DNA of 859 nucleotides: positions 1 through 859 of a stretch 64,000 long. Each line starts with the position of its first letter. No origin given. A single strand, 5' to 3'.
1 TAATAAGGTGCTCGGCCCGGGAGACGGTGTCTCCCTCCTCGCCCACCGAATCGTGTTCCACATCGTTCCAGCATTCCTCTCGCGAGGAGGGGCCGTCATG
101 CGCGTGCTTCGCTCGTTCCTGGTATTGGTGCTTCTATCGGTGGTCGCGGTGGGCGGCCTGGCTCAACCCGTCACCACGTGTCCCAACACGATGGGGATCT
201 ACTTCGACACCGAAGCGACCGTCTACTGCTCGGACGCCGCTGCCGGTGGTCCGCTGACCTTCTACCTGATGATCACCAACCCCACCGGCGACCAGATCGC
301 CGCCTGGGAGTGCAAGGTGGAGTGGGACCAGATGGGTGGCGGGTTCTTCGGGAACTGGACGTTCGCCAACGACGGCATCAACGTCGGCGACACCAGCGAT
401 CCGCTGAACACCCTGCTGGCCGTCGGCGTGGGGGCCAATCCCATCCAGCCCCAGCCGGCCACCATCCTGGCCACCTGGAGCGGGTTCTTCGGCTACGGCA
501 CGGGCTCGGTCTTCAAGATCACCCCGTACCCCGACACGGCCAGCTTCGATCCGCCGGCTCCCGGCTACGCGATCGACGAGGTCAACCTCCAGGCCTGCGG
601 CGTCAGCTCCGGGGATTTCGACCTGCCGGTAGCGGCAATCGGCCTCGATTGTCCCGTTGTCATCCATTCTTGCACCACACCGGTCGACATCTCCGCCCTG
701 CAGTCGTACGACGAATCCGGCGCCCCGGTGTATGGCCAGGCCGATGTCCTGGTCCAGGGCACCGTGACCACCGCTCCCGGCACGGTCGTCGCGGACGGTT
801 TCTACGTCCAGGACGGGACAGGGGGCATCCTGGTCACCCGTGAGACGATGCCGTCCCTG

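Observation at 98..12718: Shared uncharacterised about 140-aa domain in two secreted proteins (the N-terminus of a 1120-aa T9SS cargo and a tandem pair in CDS 11744-12718)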

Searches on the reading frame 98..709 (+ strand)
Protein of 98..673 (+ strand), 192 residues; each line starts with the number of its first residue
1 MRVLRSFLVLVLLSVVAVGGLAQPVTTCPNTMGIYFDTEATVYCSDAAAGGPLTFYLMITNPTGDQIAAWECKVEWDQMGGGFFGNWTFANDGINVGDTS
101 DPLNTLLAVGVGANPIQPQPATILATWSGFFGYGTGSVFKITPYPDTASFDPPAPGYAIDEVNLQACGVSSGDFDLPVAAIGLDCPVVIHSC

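Call 14: find_homologous_proteins(query=window:98-673:+, max_evalue=0.01)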
Query seq(192 aa) (192 aa): 5 proteins with E <= 0.01 among 699 candidates.
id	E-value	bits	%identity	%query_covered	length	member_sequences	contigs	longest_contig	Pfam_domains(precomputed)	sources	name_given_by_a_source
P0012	3.4e-96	339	81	96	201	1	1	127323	-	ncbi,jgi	-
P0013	2.3e-76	274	68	95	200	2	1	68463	-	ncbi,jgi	-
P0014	1.2e-69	252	62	90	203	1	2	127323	-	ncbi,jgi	-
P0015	3.6e-65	237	63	88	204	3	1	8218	-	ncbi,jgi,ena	-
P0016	5.8e-62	227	57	93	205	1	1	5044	-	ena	-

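Call 18: find_encoding_contigs(protein=P0012, flank=10000, max_places=3)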
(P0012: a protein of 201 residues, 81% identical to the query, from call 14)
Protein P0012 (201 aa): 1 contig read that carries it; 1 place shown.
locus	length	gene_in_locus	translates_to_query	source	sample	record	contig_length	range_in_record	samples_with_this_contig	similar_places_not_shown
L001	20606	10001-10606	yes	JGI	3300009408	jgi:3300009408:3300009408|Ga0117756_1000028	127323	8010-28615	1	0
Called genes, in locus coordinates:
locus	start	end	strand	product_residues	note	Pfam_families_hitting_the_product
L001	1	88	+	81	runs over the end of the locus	PF02325:CCB3_YggT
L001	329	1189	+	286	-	PF01048:PNP_UDP_1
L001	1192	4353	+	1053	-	PF00133:tRNA-synt_1, PF09334:tRNA-synt_1g (faint), PF08264:Anticodon_1, PF19302:DUF5915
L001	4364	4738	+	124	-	PF01258:zf-dskA_traR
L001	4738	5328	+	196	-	PF01252:Peptidase_A8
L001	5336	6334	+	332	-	PF01479:S4 (faint), PF00849:PseudoU_synth_2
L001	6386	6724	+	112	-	PF01740:STAS, PF13466:STAS_2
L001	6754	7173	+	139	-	PF13581:HATPase_c_2, PF02518:HATPase_c (weak)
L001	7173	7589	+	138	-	PF03652:RuvX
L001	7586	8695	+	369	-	PF02618:YceG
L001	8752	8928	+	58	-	-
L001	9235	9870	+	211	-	-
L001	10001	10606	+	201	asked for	-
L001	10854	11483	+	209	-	-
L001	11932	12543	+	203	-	-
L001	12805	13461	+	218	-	-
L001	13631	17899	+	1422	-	PF01364:Peptidase_C25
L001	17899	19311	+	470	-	PF08486:SpoIID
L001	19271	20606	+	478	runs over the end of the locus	PF00933:Glyco_hydro_3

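Call 50: find_homologous_proteins(query=A3, max_evalue=0.001)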
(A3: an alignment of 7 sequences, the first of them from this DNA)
Query A3 (7 sequences) (182 aa, profile of the alignment): 43 proteins with E <= 0.001 among 6299 candidates.
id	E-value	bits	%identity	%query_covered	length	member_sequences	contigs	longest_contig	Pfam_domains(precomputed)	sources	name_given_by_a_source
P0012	1.1e-104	366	86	93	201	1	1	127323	-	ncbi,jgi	-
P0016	1.2e-103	363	60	88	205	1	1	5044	-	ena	-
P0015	3.7e-103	361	63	92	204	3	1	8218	-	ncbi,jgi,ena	-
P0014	1.1e-102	360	68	84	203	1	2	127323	-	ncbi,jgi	-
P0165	7.4e-98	344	59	88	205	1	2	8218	-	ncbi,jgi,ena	-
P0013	5.0e-94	331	75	86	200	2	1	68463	-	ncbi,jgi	-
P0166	4.6e-79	283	55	88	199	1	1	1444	-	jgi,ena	-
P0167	5.8e-79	282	55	99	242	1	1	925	-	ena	-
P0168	3.2e-70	254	31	80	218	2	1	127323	-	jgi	-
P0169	1.9e-58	215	47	93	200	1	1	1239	-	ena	-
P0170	1.3e-40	157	34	92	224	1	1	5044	-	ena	-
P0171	2.2e-32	130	37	93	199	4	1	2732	-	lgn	-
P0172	1.4e-31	127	39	79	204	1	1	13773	-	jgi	jgi:hypothetical protein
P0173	1.4e-29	121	36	71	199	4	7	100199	-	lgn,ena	-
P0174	7.9e-25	105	37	84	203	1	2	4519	-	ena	-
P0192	1.3e-9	56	31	87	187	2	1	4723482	-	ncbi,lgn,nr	ncbi:MAG: hypothetical protein IPK64_10455 [bacterium]|nr:hypothetical protein [bacterium]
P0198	3.4e-8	51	30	91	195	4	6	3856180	-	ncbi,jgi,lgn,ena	jgi:hypothetical protein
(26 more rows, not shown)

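Call 54: search_protein_families(library=ncbifam, proteins=[L001:13631-17899:+, L001:9235-9870:+], max_evalue=0.01)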
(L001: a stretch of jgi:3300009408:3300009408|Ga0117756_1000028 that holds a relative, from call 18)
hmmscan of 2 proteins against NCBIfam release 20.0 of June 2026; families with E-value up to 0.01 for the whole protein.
L001:13631-17899:+ (1422 aa): 2 families
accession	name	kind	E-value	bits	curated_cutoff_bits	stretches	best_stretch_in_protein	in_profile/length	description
NF033707.1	T9SS_sortase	equivalog_domain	4.6e-52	176.9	420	3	281-882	8-574/1095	type IX secretion system sortase PorU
NF052324.1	PorU_rel_Nterm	equivalog_domain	3.5e-32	111.5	450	1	282-838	34-562/879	putative type IX secretion system sortase PorU2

L001:9235-9870:+ (211 aa): 1 family
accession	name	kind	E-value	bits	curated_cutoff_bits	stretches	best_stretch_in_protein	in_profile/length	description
NF041540.1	dockerin_GC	domain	2.8e-05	24.4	29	1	157-210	9-67/67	GC-type dockerin domain-anchored protein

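Call 55: search_protein_families(library=pfam, proteins=[L001:13631-17899:+, L001:9235-9870:+], max_evalue=0.01)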
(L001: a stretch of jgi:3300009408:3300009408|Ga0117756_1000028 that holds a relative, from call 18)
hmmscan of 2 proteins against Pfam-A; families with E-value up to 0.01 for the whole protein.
L001:13631-17899:+ (1422 aa): 2 families
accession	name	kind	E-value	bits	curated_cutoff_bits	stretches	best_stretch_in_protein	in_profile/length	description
PF01364.23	Peptidase_C25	-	5.5e-49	167.8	23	1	673-1104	2-372/374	Peptidase family C25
PF13860.13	FlgD_ig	-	0.0011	19.3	27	1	1358-1404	32-75/79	FlgD Ig-like domain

L001:9235-9870:+ (211 aa): 0 families

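Call 56: find_encoding_contigs(protein=P0198, flank=8000, max_places=2)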
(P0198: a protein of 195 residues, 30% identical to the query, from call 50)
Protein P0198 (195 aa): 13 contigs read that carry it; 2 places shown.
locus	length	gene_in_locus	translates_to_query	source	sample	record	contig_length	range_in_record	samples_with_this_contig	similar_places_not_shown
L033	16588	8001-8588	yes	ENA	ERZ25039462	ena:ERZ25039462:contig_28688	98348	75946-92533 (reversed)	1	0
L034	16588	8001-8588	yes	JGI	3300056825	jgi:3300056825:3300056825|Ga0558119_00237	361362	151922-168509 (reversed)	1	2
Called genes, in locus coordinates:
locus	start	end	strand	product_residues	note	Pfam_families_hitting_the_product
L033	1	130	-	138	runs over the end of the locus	PF00375:SDF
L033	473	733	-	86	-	-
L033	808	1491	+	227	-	PF00375:SDF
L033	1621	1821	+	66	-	-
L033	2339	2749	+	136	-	-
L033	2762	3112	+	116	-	PF01381:HTH_3 (weak)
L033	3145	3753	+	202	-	-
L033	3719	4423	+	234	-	-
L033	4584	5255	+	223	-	-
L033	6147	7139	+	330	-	-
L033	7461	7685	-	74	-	-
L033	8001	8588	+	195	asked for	-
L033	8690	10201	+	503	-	PF02366:PMT (weak), PF13231:PMT_2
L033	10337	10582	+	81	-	-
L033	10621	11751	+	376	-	PF00664:ABC_membrane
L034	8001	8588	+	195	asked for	-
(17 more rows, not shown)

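Call 57: find_encoding_contigs(protein=P0192, flank=8000, max_places=2)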
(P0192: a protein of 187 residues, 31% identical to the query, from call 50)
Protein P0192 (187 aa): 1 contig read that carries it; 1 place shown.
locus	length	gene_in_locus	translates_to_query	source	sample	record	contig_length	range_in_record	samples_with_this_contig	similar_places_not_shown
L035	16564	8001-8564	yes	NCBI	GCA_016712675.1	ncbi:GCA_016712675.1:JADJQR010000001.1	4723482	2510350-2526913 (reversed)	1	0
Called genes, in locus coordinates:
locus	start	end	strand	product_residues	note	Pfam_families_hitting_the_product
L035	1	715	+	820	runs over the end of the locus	PF07719:TPR_2 (faint), PF13176:TPR_7 (faint), PF13424:TPR_12, PF00158:Sigma54_activat, PF14532:Sigma54_activ_2, PF07728:AAA_5, PF25601:AAA_lid_14, PF02954:HTH_8, +1 more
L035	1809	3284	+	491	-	PF13401:AAA_22 (faint), PF02881:SRP54_N, PF00448:SRP54, PF02492:cobW (faint), PF02978:SRP_SPB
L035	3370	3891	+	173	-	PF00886:Ribosomal_S16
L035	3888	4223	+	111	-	PF13083:KH_KhpA-B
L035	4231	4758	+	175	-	PF01782:RimM, PF24986:PRC_RimM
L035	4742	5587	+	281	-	PF01746:tRNA_m1G_MT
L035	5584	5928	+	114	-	PF01245:Ribosomal_L19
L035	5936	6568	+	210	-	PF01351:RNase_HII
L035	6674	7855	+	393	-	-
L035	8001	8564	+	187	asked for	-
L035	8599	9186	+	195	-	-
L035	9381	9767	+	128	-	PF02021:UPF0102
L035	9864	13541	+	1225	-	PF00082:Peptidase_S8, PF13860:FlgD_ig (weak)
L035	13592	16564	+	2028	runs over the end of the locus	-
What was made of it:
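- Tried and rejected: The contexts of stand-alone A-type genes vary (calls 56, 57).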

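Call 66: predict_structure(alignment_id=A7)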
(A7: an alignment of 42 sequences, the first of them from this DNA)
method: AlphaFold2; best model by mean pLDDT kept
length: 182 residues; sequences in the alignment: 42
mean_pLDDT: 90.2   pTM: 0.86
mean pLDDT of the five models: 90.2, 90.1, 89.9, 89.2, 89.0
residues with pLDDT >= 90: 149; 70-90: 10; 50-70: 13; < 50: 10
segments of 3 or more residues with pLDDT < 50: 173-181
pLDDT, mean of each block of 10 residues (from residue 1): 78 96 94 98 98 93 97 96 96 97 98 95 92 96 96 94 68 48 49
secondary structure, 60 per line:
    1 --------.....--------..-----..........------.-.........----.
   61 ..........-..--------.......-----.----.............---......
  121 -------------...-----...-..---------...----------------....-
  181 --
elements in order: E9-13 E29-38 E47-55 E60-67 E82-88 E99-111 E115-120 E134-136 E142-144 E157-159 H176-179

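Call 68: fold_search(model_id=the predicted structure, library=pdb)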
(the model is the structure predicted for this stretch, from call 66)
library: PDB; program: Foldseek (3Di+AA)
matches with E <= 10: 1483; with E <= 0.001: 28
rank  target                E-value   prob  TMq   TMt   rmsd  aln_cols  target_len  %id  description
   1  5lxv_A                6.0e-05  1.00  0.47  0.50   6.6       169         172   11  Crystal structure of Ruminococcus flavefaciens scaffoldin C cohesin in complex with a dockerin from an uncharacterized (released 2016-10-19)
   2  5nrm_A                8.8e-05  1.00  0.58  0.73   3.2       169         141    9  Crystal structure of the sixth cohesin from Acetivibrio cellulolyticus' scaffoldin B in complex with Cel5 dockerin S51 (released 2018-01-31)
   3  4ums                  1.3e-04  1.00  0.52  0.59   7.8       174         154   12  The crystal structure of the seventh ScaB type I cohesin from Pseudobacteroides cellulosolvens (released 2015-05-06)
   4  5lxv_C                1.4e-04  1.00  0.50  0.52   6.5       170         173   11  Crystal structure of Ruminococcus flavefaciens scaffoldin C cohesin in complex with a dockerin from an uncharacterized (released 2016-10-19)
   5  5nrk_A                2.2e-04  1.00  0.57  0.70   3.3       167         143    8  Crystal structure of the sixth cohesin from Acetivibrio cellulolyticus' scaffoldin B in complex with Cel5 dockerin S15 (released 2018-01-31)
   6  6kgf_A                2.3e-04  1.00  0.52  0.64   3.6       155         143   13  Crystal structure of CaDoc0917(R16D)-CaCohA2 complex at pH 8.2 (released 2020-07-08)
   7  6kgf_C                2.5e-04  1.00  0.53  0.63   3.9       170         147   13  Crystal structure of CaDoc0917(R16D)-CaCohA2 complex at pH 8.2 (released 2020-07-08)
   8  2jh2_A                2.9e-04  1.00  0.50  0.65   3.8       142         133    9  X-ray crystal structure of a cohesin-like module from Clostridium perfringens (released 2007-11-06)
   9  1qzn                  3.1e-04  1.00  0.50  0.53   6.2       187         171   14  Crystal Structure Analysis of a type II cohesin domain from the cellulosome of Acetivibrio cellulolyticus (released 2004-09-21)
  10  5m0y_A                3.1e-04  1.00  0.49  0.51   6.0       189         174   15  Crystal Structure of the CohScaA-XDocCipB type II complex from Clostridium thermocellum at 1.5Angstrom resolution (released 2017-09-06)
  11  4fl4_K                3.6e-04  1.00  0.48  0.52   6.5       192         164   16  Scaffoldin conformation and dynamics revealed by a ternary complex from the Clostridium thermocellum cellulosome (released 2012-06-27)
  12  6kge_A                3.8e-04  1.00  0.54  0.67   3.4       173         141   14  Crystal structure of CaDoc0917(R16D)-CaCohA2 complex at pH 5.5 (released 2020-07-08)
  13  6kg8_MODEL_1_A        3.8e-04  1.00  0.52  0.60   3.8       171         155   13  Solution structure of CaCohA2 from Clostridium acetobutylicum (released 2020-07-08)
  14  2vo8                  4.5e-04  1.00  0.52  0.66   4.2       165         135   13  Cohesin module from Clostridium perfringens ATCC13124 family 33 glycoside hydrolase. (released 2008-09-02)
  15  6kgd_A                4.5e-04  1.00  0.52  0.63   4.0       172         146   12  Crystal structure of CaDoc0917(R49D)-CaCohA2 complex at pH 8.0 (released 2020-07-08)
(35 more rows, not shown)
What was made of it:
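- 182..655 (+): Protein A N-terminal cohesin-fold module, 'A-N' subtype (residues 29-186), starting with MGIYFD. Structure: AlphaFold pLDDT 90.2, pTM 0.86 (call 66); the top 39 Foldseek PDB hits are all cohesins, e.g. 5nrm_A with TM 0.73 and rmsd 3.2 A (call 68).
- On Cohesin (PF00963, cohesin-dockerin system): The A module (pLDDT 90.2) has cohesins as its top 39 PDB hits, best TM 0.73 and rmsd 3.2 A (calls 66, 68).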

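Call 93: search_solved_structures(query=A7, max_evalue=10)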
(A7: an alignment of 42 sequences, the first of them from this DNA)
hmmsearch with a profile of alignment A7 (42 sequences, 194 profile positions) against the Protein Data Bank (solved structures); distinct sequences matched with E-value up to 10: 0.
